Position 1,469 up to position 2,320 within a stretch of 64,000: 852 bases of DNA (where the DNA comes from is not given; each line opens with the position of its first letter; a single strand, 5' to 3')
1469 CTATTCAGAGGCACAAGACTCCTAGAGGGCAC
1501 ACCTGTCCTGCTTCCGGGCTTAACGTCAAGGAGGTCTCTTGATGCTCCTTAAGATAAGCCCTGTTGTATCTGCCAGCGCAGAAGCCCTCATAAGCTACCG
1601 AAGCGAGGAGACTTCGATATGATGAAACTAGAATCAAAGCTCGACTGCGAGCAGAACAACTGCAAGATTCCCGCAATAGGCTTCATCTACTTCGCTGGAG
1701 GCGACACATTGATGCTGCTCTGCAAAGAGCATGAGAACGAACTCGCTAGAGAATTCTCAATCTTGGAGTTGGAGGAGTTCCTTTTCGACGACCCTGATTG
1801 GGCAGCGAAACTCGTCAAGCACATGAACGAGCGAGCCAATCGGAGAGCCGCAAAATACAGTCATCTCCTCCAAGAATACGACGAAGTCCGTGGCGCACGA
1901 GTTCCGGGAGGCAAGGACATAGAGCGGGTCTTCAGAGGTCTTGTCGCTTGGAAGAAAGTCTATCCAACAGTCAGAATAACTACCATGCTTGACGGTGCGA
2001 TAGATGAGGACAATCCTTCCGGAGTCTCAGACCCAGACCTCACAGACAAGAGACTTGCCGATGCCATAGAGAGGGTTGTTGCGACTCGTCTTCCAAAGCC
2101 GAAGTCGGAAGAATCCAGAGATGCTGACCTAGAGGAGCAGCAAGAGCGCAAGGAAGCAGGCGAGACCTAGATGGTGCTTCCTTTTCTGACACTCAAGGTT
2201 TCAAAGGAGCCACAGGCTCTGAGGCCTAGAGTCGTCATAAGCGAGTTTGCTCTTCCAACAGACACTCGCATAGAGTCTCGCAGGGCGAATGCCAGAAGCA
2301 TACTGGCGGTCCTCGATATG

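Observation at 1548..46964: Recurring palindromic operator CTTA-N3-TAAG immediately upstream of at least five genes, next to wHTH regulators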

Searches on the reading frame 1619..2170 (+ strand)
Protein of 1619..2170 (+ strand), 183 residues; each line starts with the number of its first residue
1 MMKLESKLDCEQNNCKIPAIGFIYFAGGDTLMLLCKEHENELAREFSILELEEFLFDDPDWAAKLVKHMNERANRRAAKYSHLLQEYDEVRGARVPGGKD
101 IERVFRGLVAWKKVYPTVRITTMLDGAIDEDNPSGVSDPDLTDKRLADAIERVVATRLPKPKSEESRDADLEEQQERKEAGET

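Call 21: search_protein_families(library=pfam, proteins=[window:1619-2170:+], max_evalue=0.05)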
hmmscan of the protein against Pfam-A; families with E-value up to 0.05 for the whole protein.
window:1619-2170:+ (183 aa): 0 families

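Call 26: find_encoding_contigs(protein=window:1622-2170:+, flank=10000, max_places=3)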
Protein window:1622-2170:+ (182 aa): 2 contigs read that carry it; 2 places shown.
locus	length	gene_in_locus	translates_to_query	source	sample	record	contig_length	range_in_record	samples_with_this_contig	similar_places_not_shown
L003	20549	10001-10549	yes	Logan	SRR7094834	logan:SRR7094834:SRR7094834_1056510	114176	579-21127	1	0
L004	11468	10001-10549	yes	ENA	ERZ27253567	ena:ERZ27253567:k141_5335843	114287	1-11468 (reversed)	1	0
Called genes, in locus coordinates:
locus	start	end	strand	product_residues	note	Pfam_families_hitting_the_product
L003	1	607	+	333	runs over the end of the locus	PF05496:RuvB_N, PF00004:AAA, PF13177:DNA_pol3_delta2 (weak), PF08542:Rep_fac_C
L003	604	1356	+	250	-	PF12705:PDDEXK_1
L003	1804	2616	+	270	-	-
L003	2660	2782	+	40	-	-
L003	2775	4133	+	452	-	PF13148:DUF3987 (weak)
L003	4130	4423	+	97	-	-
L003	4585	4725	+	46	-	-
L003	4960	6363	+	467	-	PF19474:DUF6011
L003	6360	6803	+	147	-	-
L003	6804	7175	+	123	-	-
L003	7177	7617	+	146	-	-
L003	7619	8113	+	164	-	-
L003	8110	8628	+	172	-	-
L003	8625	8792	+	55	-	-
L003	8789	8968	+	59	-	-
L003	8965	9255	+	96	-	-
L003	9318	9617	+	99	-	-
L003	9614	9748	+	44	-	-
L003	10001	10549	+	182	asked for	-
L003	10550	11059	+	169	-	-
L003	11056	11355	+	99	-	-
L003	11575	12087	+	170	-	PF10686:YAcAr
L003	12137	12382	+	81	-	-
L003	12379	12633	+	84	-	-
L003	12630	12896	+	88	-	-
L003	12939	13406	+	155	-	PF13328:HD_4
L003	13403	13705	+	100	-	-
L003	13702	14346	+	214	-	-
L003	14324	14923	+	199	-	-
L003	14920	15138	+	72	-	-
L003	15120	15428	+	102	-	-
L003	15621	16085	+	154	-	-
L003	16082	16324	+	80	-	-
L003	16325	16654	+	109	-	-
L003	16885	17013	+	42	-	-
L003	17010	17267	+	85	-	-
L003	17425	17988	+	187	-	PF13456:RVT_3 (weak)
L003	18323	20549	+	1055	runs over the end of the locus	-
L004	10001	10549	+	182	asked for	-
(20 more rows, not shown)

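Call 49: search_dna_similar(query=L003:2775-4133:+, collection=phages, mode=protein, max_rows=12, max_evalue=0.001)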
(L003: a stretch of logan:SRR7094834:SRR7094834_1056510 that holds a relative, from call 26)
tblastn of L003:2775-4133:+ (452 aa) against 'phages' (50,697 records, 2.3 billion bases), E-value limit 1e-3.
Records with a match: 9; places in all: 9; records where one place covers at least 80% of the query: 2.
Best place of each record, by identity: <60% 9.
By first word of the organism name: Vibrio 6; Curtobacterium 2; Stenotrophomonas 1.
By host as written in the record: Curtobacterium flaccumfaciens NRRL B-729 SEA 2; - 2; Vibrio parahaemolyticus M0904 1; Vibrio parahaemolyticus M2413 1; Vibrio coralliilyticus 1; Vibrio natriegens 14048 1; Stenotrophomonas maltophilia Jojan 1.
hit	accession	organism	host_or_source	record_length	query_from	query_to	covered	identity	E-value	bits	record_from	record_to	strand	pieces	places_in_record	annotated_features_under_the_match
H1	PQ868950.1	Curtobacterium phage Nonagon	Curtobacterium flaccumfaciens NRRL ...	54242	39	426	86%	22.2%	4e-8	62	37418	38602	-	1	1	60: DNA primase | 59: RNA binding protein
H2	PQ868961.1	Curtobacterium phage Commonplace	Curtobacterium flaccumfaciens NRRL ...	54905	39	426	86%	22.2%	4e-8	62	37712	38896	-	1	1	61: DNA primase | 60: DNA binding protein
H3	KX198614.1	Vibrio phage vB_VhaS-tm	Vibrio harveyi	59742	44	393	77%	24.3%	3e-7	59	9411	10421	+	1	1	hypothetical protein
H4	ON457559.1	Vibrio phage vB_VpaS_CHI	Vibrio parahaemolyticus M0904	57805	44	335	65%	25.2%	2e-6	57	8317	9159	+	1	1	none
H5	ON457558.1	Vibrio phage vB_VpaS_ALK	Vibrio parahaemolyticus M2413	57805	44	335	65%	25.2%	2e-6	56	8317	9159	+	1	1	hypothetical protein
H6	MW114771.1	Vibrio phage pVco-14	Vibrio coralliilyticus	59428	48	269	49%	25.0%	5e-6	55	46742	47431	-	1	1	putative primase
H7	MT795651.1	Vibrio phage vB_VnaS-AQKL99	Vibrio natriegens 14048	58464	49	269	49%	25.1%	2e-5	53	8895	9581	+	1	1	primase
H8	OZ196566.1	Vibrio phage K251 g3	Seawater and oysters mix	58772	48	269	49%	24.2%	1e-5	54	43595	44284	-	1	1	DNA primase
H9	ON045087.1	Stenotrophomonas virus Jojan60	Stenotrophomonas maltophilia Jojan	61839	45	195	33%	29.2%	2e-6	56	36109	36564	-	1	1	DNA primase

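Call 59: search_solved_structures(query=L003:2-607:+, max_evalue=0.001)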
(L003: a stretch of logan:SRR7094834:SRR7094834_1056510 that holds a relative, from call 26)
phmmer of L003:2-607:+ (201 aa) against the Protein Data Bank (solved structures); distinct sequences matched with E-value up to 0.001: 22.
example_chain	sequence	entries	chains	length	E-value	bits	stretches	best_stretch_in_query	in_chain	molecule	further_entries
2chq_A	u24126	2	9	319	8.9e-20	74.9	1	3-189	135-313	REPLICATION FACTOR C SMALL SUBUNIT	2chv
1iqp_A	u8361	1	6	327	1.4e-15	61.2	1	3-187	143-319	RFCS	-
9uiq_D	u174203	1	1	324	2.8e-08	37.4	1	3-187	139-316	Replication factor C subunit 4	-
7z6h_D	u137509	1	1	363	3.7e-08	37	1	3-187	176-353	Replication factor C subunit 4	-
6vvo_D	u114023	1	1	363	3.7e-08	37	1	3-187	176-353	Replication factor C subunit 4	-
8ui7_D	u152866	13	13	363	3.7e-08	37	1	3-187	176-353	Replication factor C subunit 4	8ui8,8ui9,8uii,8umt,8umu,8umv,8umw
2chg_A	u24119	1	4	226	7.3e-07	32.8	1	3-77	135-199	REPLICATION FACTOR C SMALL SUBUNIT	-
9uiq_C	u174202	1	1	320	8.8e-07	32.5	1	3-187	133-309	Replication factor C subunit 5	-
6vvo_C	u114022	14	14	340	1e-06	32.3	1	3-187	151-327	Replication factor C subunit 5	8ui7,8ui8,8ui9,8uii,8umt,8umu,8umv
7z6h_G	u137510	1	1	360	1.2e-06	32.1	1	3-187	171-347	Replication factor C subunit 5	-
8tw7_4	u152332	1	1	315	1.5e-06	31.8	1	3-183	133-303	Replication factor C subunit 4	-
8tw8_4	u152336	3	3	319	1.6e-06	31.7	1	3-183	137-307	Replication factor C subunit 4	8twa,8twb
7sgz_B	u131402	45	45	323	1.6e-06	31.7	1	3-183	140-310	Replication factor C subunit 4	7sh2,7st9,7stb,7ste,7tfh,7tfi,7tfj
1sxj_B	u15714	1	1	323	5.8e-06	29.9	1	3-183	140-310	Activator 1 37 kDa subunit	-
8tw7_3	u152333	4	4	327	9.4e-06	29.2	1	3-181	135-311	Replication factor C subunit 3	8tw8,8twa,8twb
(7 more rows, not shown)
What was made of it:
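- The RFC small subunit best matches A. fulgidus and P. furiosus RFCS (call 59).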
